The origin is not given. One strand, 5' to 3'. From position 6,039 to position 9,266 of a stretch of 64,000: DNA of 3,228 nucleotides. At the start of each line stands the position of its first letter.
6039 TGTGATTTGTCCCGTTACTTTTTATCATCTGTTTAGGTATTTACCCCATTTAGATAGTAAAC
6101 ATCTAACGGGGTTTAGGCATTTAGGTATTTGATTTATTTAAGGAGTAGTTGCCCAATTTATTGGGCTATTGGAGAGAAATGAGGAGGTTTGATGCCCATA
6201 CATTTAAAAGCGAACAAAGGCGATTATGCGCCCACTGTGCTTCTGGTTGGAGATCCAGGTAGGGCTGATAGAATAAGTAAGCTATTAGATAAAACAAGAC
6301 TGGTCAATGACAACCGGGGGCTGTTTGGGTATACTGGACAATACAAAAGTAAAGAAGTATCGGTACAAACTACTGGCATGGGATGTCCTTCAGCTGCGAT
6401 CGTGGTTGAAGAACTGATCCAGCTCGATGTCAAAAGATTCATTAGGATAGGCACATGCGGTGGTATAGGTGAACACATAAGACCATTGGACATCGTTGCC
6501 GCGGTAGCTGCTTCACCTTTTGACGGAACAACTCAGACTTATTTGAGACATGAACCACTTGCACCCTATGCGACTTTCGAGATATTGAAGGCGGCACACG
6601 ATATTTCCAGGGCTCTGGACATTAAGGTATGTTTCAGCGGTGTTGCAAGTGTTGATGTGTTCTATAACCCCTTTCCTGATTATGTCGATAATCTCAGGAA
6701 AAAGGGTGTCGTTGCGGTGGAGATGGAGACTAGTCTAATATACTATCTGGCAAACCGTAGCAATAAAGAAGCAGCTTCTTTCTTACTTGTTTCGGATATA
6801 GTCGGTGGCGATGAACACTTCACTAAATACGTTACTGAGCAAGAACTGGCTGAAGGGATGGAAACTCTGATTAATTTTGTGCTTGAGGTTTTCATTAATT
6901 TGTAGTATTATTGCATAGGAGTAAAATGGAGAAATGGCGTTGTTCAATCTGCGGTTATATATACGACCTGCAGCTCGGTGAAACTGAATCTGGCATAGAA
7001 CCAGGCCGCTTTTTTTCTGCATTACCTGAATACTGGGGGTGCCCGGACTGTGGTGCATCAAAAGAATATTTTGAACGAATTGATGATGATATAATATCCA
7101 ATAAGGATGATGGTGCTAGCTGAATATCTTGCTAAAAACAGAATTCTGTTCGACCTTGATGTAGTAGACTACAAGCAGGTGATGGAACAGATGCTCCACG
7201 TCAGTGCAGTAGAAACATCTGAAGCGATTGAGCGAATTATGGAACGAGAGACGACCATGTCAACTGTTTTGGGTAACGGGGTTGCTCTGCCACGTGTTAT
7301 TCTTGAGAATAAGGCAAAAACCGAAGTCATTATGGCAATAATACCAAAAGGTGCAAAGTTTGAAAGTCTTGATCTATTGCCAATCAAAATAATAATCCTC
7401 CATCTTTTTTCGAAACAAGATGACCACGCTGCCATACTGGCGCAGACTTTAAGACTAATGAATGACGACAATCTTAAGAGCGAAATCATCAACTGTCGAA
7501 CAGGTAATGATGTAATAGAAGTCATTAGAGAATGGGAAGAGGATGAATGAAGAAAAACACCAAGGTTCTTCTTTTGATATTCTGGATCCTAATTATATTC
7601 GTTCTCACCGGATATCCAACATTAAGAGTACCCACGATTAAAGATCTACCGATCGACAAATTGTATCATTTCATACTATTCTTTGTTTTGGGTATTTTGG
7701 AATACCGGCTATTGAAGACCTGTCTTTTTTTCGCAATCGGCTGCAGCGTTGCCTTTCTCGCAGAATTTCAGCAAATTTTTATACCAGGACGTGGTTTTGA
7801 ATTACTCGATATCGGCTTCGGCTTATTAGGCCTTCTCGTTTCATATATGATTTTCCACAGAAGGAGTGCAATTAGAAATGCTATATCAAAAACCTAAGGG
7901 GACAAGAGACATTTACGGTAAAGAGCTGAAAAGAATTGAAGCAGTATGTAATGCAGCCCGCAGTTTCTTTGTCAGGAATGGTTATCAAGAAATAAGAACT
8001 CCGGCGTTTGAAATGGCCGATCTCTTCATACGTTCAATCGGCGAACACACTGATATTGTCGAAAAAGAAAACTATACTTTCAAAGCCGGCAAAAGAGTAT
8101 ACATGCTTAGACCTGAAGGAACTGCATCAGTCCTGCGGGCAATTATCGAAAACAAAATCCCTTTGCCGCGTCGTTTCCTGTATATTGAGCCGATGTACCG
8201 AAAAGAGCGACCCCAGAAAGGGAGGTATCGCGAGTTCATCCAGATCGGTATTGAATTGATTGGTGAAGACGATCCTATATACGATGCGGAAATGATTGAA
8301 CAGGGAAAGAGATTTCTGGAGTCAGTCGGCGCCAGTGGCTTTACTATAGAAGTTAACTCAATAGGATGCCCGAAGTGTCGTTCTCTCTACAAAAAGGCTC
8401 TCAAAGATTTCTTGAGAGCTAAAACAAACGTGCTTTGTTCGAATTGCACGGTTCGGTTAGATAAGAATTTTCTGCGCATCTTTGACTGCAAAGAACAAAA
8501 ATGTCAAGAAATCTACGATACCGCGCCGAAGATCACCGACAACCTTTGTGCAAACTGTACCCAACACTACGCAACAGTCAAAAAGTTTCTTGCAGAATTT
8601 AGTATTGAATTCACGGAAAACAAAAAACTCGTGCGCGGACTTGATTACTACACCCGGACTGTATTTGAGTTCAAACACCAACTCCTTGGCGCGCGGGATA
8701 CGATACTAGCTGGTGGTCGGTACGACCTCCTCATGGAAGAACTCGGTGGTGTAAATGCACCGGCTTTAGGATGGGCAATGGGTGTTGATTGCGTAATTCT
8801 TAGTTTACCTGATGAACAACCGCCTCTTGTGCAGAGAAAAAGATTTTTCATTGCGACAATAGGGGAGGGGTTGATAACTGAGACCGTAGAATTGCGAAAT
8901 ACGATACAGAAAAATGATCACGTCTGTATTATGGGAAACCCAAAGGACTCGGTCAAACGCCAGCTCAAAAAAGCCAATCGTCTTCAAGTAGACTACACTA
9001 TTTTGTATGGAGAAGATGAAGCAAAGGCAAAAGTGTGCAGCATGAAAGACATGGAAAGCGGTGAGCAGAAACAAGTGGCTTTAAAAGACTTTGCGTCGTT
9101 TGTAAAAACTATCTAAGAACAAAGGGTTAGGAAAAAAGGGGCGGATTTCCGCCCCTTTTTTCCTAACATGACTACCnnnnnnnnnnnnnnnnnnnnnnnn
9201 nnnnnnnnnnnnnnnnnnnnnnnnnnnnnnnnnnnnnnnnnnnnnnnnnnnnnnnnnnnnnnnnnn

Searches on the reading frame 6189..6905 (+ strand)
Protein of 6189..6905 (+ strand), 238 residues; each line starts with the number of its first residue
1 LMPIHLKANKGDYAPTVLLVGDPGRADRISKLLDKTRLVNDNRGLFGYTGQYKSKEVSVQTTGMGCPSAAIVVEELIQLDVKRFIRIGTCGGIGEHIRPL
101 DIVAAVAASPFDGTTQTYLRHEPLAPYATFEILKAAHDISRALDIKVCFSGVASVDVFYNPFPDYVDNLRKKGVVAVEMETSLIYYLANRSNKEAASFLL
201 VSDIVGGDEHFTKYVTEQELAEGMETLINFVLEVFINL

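Call 57: search_protein_families(library=pfam, proteins=[window:6189-6905:+], max_evalue=0.00001)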
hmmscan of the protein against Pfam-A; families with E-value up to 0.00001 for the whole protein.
window:6189-6905:+ (238 aa): 1 family
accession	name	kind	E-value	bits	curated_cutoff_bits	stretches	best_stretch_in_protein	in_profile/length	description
PF01048.26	PNP_UDP_1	-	1.1e-39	136.7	25.1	1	17-230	3-227/233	Phosphorylase superfamily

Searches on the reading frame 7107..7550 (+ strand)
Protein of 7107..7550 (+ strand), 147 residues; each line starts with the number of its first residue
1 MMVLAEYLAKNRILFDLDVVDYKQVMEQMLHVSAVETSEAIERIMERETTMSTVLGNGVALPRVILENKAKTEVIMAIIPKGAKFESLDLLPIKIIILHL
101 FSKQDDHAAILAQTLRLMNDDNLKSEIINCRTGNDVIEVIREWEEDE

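Call 57: search_protein_families(library=pfam, proteins=[window:7107-7550:+], max_evalue=0.00001)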
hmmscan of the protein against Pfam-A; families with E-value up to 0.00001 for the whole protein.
window:7107-7550:+ (147 aa): 1 family
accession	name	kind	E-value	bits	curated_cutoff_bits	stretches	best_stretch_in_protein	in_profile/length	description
PF00359.27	PTS_EIIA_2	-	8.9e-18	65.1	27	1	7-142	2-143/144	Phosphoenolpyruvate-dependent sugar phosphotransferase system, EIIA 2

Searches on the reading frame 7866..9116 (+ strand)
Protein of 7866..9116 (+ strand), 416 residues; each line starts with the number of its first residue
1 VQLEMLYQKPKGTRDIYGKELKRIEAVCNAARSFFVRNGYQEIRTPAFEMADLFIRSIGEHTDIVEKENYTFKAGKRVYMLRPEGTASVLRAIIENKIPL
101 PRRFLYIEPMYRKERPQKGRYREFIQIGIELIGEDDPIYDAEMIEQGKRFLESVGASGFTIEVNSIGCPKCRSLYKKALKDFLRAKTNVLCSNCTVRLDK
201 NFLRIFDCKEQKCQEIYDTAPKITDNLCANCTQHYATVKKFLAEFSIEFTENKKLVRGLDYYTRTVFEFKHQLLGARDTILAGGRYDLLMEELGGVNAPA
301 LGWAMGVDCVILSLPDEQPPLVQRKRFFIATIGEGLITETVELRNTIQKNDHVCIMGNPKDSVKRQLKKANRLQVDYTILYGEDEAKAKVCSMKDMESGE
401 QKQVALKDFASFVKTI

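Call 57: search_protein_families(library=pfam, proteins=[window:7866-9116:+], max_evalue=0.00001)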
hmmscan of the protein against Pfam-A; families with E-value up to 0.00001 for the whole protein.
window:7866-9116:+ (416 aa): 3 families
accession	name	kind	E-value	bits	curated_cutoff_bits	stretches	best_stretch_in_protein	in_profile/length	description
PF13393.11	tRNA-synt_His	-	2.5e-39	135.8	25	1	12-308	1-306/308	Histidyl-tRNA synthetase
PF00587.30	tRNA-synt_2b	-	8.4e-12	46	29.3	1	70-269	1-120/179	tRNA synthetase class II core domain (G, H, P, S and T)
PF03129.25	HGTP_anticodon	-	3e-09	37.4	21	1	328-415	3-93/94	Anticodon binding domain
